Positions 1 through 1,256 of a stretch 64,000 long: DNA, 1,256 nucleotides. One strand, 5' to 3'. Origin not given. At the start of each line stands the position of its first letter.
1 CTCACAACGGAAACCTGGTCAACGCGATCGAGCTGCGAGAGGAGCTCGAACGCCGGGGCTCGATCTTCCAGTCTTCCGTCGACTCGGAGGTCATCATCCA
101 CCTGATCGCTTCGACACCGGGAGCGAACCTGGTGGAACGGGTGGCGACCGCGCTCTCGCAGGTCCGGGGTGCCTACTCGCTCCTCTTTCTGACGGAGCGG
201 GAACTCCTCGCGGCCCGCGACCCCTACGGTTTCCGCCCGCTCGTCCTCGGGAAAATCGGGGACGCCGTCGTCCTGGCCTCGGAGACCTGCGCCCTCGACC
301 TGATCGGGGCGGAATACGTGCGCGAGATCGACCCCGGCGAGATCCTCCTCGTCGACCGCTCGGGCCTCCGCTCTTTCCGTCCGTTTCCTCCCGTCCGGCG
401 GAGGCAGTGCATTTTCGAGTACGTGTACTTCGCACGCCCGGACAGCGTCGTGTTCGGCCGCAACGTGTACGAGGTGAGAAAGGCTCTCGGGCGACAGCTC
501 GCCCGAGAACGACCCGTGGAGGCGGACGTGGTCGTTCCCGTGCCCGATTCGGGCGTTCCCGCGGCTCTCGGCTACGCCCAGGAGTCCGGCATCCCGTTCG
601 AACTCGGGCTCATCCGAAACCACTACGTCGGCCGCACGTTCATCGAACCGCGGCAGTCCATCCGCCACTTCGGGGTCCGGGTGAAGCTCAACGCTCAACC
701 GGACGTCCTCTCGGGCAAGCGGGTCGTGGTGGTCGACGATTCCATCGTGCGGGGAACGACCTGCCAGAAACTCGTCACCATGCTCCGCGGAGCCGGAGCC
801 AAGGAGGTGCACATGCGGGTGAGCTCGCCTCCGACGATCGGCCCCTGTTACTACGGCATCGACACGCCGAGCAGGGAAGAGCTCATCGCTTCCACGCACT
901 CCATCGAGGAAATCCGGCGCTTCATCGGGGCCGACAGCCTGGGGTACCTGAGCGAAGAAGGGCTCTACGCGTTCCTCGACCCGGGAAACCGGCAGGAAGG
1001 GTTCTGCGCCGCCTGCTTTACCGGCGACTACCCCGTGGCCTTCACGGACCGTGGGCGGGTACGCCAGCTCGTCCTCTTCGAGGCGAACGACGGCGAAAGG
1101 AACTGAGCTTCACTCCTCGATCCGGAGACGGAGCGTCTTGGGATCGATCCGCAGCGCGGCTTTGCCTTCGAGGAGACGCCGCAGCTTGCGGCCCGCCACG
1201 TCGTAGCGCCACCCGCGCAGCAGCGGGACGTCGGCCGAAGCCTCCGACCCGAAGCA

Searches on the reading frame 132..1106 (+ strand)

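Call 80: search_protein_families(library=pfam, proteins=[window:132-1106:+], max_evalue=0.00001)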
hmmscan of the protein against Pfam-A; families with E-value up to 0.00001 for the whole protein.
window:132-1106:+ (324 aa): 2 families
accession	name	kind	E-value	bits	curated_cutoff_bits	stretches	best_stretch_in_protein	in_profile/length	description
PF00156.33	Pribosyltran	-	2.1e-08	34.1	26.3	1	123-229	22-121/158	Phosphoribosyl transferase domain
PF13537.11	GATase_7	-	1.5e-06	28.6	25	1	4-55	67-121/123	Glutamine amidotransferase domain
